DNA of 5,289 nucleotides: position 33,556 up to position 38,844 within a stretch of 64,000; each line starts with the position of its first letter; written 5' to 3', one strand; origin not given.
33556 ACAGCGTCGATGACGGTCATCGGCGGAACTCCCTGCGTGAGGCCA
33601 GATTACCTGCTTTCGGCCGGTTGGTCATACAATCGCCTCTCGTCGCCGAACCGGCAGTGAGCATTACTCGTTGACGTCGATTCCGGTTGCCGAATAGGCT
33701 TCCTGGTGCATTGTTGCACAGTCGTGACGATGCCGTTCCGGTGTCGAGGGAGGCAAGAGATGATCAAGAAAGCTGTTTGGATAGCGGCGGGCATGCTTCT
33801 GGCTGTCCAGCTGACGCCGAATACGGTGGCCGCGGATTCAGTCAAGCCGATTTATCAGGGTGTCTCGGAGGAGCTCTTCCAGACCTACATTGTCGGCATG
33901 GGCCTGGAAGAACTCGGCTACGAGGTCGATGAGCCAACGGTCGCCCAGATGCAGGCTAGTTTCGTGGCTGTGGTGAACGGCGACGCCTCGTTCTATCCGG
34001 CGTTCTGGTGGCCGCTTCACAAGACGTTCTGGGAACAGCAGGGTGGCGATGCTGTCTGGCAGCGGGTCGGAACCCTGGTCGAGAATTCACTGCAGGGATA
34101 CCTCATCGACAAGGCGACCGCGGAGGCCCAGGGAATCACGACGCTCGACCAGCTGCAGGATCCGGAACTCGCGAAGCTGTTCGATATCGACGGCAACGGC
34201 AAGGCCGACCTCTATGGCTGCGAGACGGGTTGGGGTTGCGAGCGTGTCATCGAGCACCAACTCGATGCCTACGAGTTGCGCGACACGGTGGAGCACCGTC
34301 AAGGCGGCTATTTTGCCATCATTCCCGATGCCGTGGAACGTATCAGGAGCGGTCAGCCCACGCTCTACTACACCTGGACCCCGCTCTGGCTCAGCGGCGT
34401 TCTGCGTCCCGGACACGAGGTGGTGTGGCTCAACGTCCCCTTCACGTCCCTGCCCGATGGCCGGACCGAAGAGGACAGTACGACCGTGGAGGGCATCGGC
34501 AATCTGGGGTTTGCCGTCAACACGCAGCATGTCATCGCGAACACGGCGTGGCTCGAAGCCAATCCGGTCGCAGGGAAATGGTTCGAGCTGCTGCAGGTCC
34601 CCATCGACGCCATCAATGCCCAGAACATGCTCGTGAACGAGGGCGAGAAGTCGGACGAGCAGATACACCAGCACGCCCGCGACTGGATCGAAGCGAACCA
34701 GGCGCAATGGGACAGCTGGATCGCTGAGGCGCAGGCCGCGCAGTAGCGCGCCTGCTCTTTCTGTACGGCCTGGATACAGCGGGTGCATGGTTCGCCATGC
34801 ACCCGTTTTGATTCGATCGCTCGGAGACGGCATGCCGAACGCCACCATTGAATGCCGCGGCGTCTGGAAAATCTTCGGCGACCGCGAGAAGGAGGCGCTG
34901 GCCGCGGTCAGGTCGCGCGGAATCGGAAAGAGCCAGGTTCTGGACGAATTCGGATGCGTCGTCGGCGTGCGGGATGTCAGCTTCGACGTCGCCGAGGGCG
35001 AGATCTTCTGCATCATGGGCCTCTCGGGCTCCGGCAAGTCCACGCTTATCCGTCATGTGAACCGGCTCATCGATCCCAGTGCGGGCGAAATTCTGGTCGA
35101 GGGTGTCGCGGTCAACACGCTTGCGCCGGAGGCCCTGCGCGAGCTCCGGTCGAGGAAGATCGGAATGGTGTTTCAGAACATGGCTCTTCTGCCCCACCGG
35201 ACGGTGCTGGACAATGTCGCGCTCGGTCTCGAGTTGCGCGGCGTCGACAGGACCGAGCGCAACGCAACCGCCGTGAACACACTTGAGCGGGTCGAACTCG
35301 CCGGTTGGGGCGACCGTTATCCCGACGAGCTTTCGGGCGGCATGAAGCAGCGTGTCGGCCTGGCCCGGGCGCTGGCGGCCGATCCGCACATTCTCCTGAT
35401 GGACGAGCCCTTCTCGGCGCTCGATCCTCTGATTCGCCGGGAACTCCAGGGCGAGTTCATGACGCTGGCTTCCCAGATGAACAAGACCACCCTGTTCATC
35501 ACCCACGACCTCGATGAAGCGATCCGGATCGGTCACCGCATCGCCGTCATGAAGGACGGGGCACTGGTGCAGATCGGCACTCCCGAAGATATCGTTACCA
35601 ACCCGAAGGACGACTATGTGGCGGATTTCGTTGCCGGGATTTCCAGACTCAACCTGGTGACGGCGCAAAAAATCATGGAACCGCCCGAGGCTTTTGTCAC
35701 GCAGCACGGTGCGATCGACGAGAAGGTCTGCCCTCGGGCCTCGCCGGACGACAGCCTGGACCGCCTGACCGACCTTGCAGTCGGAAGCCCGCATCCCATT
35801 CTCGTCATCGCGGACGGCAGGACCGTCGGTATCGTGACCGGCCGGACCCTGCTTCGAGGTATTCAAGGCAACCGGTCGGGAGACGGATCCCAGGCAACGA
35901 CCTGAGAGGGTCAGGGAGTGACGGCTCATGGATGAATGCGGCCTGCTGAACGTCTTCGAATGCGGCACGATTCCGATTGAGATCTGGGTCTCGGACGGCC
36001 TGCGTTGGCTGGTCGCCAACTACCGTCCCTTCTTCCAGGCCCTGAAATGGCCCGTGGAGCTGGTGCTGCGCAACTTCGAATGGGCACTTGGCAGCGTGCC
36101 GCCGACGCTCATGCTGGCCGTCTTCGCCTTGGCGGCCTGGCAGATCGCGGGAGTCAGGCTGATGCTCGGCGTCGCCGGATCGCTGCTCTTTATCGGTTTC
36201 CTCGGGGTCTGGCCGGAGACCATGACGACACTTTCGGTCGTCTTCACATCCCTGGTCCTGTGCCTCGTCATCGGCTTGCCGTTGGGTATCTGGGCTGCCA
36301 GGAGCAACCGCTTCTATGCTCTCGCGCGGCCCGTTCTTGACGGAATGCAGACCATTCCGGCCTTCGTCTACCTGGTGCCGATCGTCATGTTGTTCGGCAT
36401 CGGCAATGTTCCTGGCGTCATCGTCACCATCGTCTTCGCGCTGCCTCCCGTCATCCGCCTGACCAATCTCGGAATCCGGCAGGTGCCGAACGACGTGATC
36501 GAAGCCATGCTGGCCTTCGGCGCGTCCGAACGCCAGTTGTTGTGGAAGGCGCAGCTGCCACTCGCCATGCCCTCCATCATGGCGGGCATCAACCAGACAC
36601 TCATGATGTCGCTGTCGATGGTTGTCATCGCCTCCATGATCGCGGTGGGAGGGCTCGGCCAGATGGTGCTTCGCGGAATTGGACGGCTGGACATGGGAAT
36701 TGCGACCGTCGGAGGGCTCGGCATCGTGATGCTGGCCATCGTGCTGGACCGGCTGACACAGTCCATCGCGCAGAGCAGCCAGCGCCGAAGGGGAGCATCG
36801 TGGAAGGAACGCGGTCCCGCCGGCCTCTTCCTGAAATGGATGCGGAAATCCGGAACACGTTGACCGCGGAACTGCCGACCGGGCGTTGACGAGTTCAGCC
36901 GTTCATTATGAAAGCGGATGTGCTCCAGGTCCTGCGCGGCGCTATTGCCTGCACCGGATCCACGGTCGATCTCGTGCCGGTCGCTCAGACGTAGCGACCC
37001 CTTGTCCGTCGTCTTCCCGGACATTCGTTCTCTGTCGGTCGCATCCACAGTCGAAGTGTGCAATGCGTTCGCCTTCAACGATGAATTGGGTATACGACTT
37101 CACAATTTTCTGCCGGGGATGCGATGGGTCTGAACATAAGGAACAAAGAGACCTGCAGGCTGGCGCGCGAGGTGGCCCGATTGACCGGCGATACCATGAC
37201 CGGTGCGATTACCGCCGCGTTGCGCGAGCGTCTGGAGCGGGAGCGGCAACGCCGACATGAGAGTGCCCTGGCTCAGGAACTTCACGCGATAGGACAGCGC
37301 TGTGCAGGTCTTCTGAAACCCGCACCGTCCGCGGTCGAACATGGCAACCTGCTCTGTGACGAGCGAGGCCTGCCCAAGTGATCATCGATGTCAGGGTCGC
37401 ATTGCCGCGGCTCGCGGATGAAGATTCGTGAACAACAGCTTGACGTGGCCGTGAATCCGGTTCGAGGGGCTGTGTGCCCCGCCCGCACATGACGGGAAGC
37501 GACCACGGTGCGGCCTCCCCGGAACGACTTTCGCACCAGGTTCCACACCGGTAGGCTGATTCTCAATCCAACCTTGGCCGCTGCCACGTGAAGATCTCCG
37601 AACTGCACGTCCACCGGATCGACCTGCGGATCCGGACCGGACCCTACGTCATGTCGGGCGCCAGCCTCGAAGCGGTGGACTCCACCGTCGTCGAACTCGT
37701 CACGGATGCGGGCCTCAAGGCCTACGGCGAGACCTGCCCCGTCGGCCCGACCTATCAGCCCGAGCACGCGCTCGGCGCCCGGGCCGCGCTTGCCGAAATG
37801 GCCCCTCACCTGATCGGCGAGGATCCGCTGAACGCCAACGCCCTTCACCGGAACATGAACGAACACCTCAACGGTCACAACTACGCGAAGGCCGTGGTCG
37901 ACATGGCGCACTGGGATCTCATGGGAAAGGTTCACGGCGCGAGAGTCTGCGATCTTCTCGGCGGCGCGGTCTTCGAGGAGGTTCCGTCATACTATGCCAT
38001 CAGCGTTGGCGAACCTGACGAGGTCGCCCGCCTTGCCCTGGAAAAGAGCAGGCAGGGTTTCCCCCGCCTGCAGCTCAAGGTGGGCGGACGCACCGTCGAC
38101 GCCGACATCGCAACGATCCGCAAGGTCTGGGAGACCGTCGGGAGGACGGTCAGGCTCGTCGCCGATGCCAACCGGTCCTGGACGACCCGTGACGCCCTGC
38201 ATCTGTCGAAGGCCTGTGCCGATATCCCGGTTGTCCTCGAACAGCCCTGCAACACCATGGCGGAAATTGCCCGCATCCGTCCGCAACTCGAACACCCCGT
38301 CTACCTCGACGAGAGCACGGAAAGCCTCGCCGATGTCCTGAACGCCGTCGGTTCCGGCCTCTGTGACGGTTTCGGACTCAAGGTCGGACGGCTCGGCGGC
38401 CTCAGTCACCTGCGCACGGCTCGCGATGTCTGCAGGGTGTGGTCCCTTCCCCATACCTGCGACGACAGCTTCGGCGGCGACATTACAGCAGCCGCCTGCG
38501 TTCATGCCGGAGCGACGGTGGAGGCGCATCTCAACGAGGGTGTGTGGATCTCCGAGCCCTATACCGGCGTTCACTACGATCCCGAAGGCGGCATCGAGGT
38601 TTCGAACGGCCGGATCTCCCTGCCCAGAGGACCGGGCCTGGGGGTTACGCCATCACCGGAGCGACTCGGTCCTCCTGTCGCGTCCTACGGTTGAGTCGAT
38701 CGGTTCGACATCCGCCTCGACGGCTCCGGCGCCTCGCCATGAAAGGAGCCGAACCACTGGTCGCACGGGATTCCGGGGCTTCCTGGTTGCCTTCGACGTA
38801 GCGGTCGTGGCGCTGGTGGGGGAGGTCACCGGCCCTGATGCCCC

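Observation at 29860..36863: Non-Pyl MttB methyltransferase with a stand-alone homocysteine S-methyltransferase and no corrinoid protein, divergent from a betaine ABC importer: a possible split betaine-to-methionine methyl relay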

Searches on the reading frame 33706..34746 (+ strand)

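Call 3: search_protein_families(library=pfam, proteins=[window:33706-34746:+])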
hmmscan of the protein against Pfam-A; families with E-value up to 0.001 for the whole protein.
window:33706-34746:+ (346 aa): 1 family
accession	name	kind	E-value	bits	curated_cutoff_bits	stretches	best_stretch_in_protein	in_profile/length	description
PF04069.17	OpuAC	-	2e-41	142.7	21.2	1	45-329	2-256/257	Substrate binding domain of ABC-type glycine betaine transport system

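Call 4: search_protein_families(library=ncbifam, proteins=[window:33706-34746:+])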
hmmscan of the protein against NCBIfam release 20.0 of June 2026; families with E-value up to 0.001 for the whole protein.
window:33706-34746:+ (346 aa): 1 family
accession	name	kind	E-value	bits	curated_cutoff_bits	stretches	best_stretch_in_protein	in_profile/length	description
NF008334.0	PRK11119.1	equivalog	5.9e-120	400.3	215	1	41-346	26-330/331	glycine betaine/L-proline ABC transporter substrate-binding protein ProX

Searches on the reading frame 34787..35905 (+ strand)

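Call 3: search_protein_families(library=pfam, proteins=[window:34787-35905:+])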
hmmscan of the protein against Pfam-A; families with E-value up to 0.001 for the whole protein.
window:34787-35905:+ (372 aa): 4 families
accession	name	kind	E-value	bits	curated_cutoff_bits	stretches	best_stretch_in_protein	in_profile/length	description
PF00005.33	ABC_tran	-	3.2e-33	115.7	25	1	62-209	2-136/137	ABC transporter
PF13304.12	AAA_21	-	9e-08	33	27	1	175-239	231-297/304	AAA domain, putative AbiEii toxin, Type IV TA system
PF13191.12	AAA_16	-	9.1e-05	23.5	32.6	1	70-146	21-103/167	AAA ATPase domain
PF13555.12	AAA_29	-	0.00021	21.4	27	0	65-98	16-49/61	P-loop containing region of AAA domain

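Call 4: search_protein_families(library=ncbifam, proteins=[window:34787-35905:+])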
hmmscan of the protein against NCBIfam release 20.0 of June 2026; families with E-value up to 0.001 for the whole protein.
window:34787-35905:+ (372 aa): 185 families (the best 25 are shown)
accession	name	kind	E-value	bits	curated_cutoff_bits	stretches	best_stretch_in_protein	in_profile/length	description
TIGR03415.1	ABC_choXWV_ATP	equivalog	2.5e-109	365.8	483.75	1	25-307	5-290/382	choline ABC transporter ATP-binding protein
TIGR01186.1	proV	subfamily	2.3e-107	359.2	326.6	1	56-298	4-246/363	betaine/proline/choline family ABC transporter ATP-binding protein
NF007480.0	PRK10070.1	equivalog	4e-97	325.6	444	1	21-297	5-280/400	glycine betaine/L-proline ABC transporter ATP-binding protein ProV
TIGR03265.1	PhnT2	equivalog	2.7e-71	240.7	457.7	1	51-290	10-243/353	putative 2-aminoethylphosphonate ABC transporter ATP-binding protein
TIGR00968.1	3a0106s01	subfamily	3.3e-66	223.2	342.75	1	49-287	4-236/237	sulfate ABC transporter ATP-binding protein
TIGR01187.1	potA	subfamily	1.7e-65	221.3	355.6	1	76-295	1-214/325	polyamine ABC transporter ATP-binding protein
NF040840.2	tungstate_WtpC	equivalog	2.7e-61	207.8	440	1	61-285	16-233/347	tungstate ABC transporter ATP-binding protein WtpC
NF006987.0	PRK09452.1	equivalog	5.7e-61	206.3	482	1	51-297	23-263/378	spermidine/putrescine ABC transporter ATP-binding protein PotA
NF008653.0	PRK11650.1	subfamily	1.4e-60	205.2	432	1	58-297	17-249/357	sn-glycerol-3-phosphate ABC transporter ATP-binding protein UgpC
NF043075.1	MMSYN1_0197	equivalog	4.6e-59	200.1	550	1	51-284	8-235/341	spermidine/putrescine ABC transporter ATP-binding protein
NF008105.0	PRK10851.1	equivalog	4.5e-58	196.7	502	1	52-289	9-244/362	sulfate/thiosulfate ABC transporter ATP-binding protein CysA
NF040933.2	ABC_arch_GlcV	equivalog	5.5e-58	196.5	450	1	58-291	19-252/357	glucose ABC transporter ATP-binding protein GlcV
TIGR03258.1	PhnT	equivalog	1.3e-57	195.5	499.15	1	54-300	17-257/359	2-aminoethylphosphonate ABC transport system ATP-binding subunit PhnT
NF008513.0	PRK11432.1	equivalog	5.3e-56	190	496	1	50-284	11-239/351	ferric ABC transporter ATP-binding protein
TIGR02314.1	ABC_MetN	equivalog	5.3e-55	186.8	499.7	1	60-289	20-248/343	methionine ABC transporter ATP-binding protein MetN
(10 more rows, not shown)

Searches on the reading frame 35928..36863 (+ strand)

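Call 3: search_protein_families(library=pfam, proteins=[window:35928-36863:+])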
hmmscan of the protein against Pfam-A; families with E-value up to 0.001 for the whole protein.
window:35928-36863:+ (311 aa): 1 family
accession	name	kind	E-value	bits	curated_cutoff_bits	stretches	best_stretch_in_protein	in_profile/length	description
PF00528.27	BPD_transp_1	-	3.3e-27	95.9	26.4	1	116-281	1-179/184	Binding-protein-dependent transport system inner membrane component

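Call 4: search_protein_families(library=ncbifam, proteins=[window:35928-36863:+])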
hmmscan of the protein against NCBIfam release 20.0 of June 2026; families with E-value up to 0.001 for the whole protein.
window:35928-36863:+ (311 aa): 20 families
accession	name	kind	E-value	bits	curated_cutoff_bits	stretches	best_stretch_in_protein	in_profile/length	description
NF008196.0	PRK10952.1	equivalog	4.9e-132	440.1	439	1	4-307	52-355/356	glycine betaine/L-proline ABC transporter permease ProW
TIGR03416.1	ABC_choXWV_perm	equivalog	2.3e-86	289.6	363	1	15-277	4-267/267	choline ABC transporter permease subunit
TIGR01097.1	PhnE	equivalog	3.4e-16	59.5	216.7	1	94-280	57-247/252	phosphonate ABC transporter, permease protein PhnE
NF007545.0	PRK10160.1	equivalog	1.8e-15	57.1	342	1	77-278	60-258/275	taurine ABC transporter permease TauC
NF040733.1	ABC_perm_U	equivalog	2.1e-13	50.4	295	1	99-282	59-243/251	ABC transporter permease subunit SaoP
TIGR00974.1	3a0107s02c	equivalog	4.6e-12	45.6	193.45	1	92-221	50-190/272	phosphate ABC transporter permease PstA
TIGR01183.1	ntrB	equivalog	3.3e-10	40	209.05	1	97-246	18-168/202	nitrate ABC transporter permease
NF008470.0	PRK11365.1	equivalog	8.4e-09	35.2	347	1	111-292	75-249/263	aliphatic sulfonate ABC transporter permease SsuC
NF008049.0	PRK10782.1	subfamily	8.9e-07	28.8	212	1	91-267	10-194/217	methionine ABC transporter permease MetI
NF007047.0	PRK09500.1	equivalog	3.1e-06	27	326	1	152-277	120-246/257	spermidine/putrescine ABC transporter permease PotC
TIGR02141.1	modB_ABC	equivalog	8.6e-06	25.5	182.6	0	161-221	80-141/208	molybdate ABC transporter permease subunit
TIGR01581.1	Mo_ABC_porter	hypoth_equivalog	5.2e-05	22.8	210.3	1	163-226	105-169/225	ABC transporter permease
NF011624.0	PRK15050.1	equivalog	6.3e-05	22.2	247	1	154-271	157-276/297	2-aminoethylphosphonate ABC transporter permease subunit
TIGR02139.1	permease_CysT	equivalog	7.7e-05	22.4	246.1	1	163-259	134-237/265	sulfate ABC transporter permease subunit CysT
TIGR02138.1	phosphate_pstC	equivalog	0.00021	20.4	196.45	1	161-239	153-231/296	phosphate ABC transporter permease subunit PstC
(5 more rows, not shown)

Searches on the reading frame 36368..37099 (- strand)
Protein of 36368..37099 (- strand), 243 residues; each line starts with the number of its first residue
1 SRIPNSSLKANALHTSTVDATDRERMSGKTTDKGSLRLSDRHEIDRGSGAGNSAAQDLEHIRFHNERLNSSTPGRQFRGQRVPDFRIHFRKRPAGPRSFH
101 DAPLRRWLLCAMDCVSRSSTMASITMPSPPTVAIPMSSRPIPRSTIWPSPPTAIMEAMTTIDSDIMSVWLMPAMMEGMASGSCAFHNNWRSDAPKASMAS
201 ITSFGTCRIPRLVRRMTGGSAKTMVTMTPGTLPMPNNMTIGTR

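Call 12: search_protein_families(library=pfam, proteins=[window:36368-37099:-], max_evalue=0.00001)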
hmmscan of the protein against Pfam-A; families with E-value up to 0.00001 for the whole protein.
window:36368-37099:- (243 aa): 0 families

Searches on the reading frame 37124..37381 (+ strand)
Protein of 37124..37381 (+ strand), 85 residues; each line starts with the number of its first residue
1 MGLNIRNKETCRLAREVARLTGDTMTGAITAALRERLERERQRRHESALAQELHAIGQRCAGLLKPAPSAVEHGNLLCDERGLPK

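Call 39: search_protein_families(library=pfam, proteins=[window:37124-37381:+], max_evalue=0.0001)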
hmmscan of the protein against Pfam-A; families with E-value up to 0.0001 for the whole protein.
window:37124-37381:+ (85 aa): 1 family
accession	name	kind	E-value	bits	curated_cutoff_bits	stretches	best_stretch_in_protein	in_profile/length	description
PF07704.17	PSK_trans_fac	-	3e-24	86.2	28.3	1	1-84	1-82/82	Rv0623-like transcription factor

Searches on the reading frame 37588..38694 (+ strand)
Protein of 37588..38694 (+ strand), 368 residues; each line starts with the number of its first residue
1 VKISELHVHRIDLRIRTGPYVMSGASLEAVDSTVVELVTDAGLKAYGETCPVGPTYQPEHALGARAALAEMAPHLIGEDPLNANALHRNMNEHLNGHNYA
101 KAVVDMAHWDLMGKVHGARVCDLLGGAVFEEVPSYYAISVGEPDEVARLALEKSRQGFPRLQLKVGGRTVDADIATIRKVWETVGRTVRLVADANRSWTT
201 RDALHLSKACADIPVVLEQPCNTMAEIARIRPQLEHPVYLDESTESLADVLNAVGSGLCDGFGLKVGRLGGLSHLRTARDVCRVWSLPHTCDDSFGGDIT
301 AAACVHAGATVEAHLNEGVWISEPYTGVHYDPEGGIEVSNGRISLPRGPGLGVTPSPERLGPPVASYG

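Call 3: search_protein_families(library=pfam, proteins=[window:37588-38694:+])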
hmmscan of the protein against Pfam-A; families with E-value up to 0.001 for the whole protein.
window:37588-38694:+ (368 aa): 2 families
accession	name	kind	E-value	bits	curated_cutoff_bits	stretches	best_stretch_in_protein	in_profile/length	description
PF13378.12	MR_MLE_C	-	5.4e-42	144.4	29.4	1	146-358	2-218/219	Enolase C-terminal domain-like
PF02746.21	MR_MLE_N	-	7e-18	65.4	22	1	15-125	11-117/117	Mandelate racemase / muconate lactonizing enzyme, N-terminal domain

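Call 4: search_protein_families(library=ncbifam, proteins=[window:37588-38694:+])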
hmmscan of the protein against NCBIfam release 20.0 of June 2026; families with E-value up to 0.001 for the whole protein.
window:37588-38694:+ (368 aa): 18 families
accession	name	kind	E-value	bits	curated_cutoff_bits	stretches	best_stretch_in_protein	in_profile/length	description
NF043002.1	HProlDhtase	equivalog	8.2e-88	294.7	500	1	1-365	1-364/366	cis-3-hydroxy-L-proline dehydratase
TIGR02534.1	mucon_cyclo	subfamily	1.8e-35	122.7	334.95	1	20-354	17-356/368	muconate/chloromuconate family cycloisomerase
TIGR01928.1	menC_lowGC_arch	equivalog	1.1e-22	80.5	200.65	1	20-283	11-272/325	o-succinylbenzoate synthase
NF042940.1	racemase_DgcA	equivalog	1.2e-19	70.7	400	1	18-273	12-250/323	N-acetyl-D-Glu racemase DgcA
NF010624.0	PRK14017.1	equivalog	2.9e-19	69.4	311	1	34-354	17-351/382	galactonate dehydratase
NF040866.1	AraD_Arch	equivalog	4.7e-18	65.3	650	1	102-354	105-360/372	arabinonate dehydratase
TIGR01927.1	menC_gam_Gplu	equivalog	6.5e-18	65.1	130.55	1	19-277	10-248/307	o-succinylbenzoate synthase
NF041118.1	A_G_epim_Thtga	equivalog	1.4e-17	63.9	500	1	2-266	2-265/341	L-Ala-D/L-Glu epimerase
NF047820.1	TalGalacDh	equivalog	1.6e-17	63.5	500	1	27-356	33-357/371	L-talarate/galactarate dehydratase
NF002782.0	PRK02901.1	equivalog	1.6e-15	57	288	1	143-305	90-252/328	o-succinylbenzoate synthase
NF040790.2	glucon_galact_dh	equivalog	7.6e-14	51.3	750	1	32-354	25-360/390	bifunctional D-gluconate/D-galactonate dehydratase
NF011708.0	PRK15129.1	equivalog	1.3e-13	50.6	343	1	19-273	16-255/321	L-Ala-D/L-Glu epimerase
NF043051.1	ManoateDhtManD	equivalog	2.4e-12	46.4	550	2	71-166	51-151/403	D-mannonate dehydratase ManD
NF011654.0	PRK15072.1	subfamily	1.2e-10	40.8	430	1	99-165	84-150/404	D-galactonate dehydratase family protein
NF011968.0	PRK15440.1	equivalog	9.9e-08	31.3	393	1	102-213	127-235/395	L-rhamnonate dehydratase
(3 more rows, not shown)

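Call 36: search_solved_structures(query=window:37588-38694:+, max_evalue=1e-20, show_alignments=1)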
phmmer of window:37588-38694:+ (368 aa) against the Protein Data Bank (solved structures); distinct sequences matched with E-value up to 1e-20: 39.
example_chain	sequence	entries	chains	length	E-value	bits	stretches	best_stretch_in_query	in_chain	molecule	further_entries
4e8g_A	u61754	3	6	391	3.1e-147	494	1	1-367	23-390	Mandelate racemase/muconate lactonizing enzyme, N-terminal domain protein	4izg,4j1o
2pmq_A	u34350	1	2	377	6.4e-120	404.1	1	1-366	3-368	Mandelate racemase/muconate lactonizing enzyme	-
4h2h_A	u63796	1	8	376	7.3e-120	403.9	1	1-366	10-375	Mandelate racemase/muconate lactonizing enzyme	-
4mgg_A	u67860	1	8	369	1.9e-77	264.3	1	1-367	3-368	Muconate lactonizing enzyme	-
3eez_A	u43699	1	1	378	2.2e-62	214.8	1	1-367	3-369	putative Mandelate racemase/muconate lactonizing enzyme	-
2qdd_A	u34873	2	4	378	3.4e-62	214.2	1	2-367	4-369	Mandelate racemase/muconate lactonizing enzyme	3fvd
2ps2_A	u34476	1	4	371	1.8e-53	185.4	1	1-367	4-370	Putative mandelate racemase/muconate lactonizing enzyme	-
2pce_A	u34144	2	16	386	5.9e-53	183.8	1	1-368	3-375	putative mandelate racemase/muconate lactonizing enzyme | Mandelate racemase/muconate lactonizing enzyme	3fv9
2rdx_A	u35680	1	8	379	6.6e-53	183.6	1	2-367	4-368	Mandelate racemase/muconate lactonizing enzyme, putative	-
2qde_A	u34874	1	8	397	8e-38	134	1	2-308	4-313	Mandelate racemase/muconate lactonizing enzyme family protein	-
3jva_A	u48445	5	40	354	1.1e-34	123.6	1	1-287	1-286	Dipeptide Epimerase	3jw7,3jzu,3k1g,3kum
2p88_A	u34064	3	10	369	2.2e-29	106.2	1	1-273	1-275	Mandelate racemase/muconate lactonizing enzyme family protein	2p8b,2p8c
3dg3_A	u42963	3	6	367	2.3e-26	96.3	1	18-361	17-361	Muconate cycloisomerase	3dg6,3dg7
1jpm_A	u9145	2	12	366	8.4e-26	94.4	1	1-354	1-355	L-Ala-D/L-Glu Epimerase | similar to chloromuconate cycloisomerase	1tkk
5fjr_A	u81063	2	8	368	2.9e-25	92.6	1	1-361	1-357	O-SUCCINYLBENZOATE SYNTHASE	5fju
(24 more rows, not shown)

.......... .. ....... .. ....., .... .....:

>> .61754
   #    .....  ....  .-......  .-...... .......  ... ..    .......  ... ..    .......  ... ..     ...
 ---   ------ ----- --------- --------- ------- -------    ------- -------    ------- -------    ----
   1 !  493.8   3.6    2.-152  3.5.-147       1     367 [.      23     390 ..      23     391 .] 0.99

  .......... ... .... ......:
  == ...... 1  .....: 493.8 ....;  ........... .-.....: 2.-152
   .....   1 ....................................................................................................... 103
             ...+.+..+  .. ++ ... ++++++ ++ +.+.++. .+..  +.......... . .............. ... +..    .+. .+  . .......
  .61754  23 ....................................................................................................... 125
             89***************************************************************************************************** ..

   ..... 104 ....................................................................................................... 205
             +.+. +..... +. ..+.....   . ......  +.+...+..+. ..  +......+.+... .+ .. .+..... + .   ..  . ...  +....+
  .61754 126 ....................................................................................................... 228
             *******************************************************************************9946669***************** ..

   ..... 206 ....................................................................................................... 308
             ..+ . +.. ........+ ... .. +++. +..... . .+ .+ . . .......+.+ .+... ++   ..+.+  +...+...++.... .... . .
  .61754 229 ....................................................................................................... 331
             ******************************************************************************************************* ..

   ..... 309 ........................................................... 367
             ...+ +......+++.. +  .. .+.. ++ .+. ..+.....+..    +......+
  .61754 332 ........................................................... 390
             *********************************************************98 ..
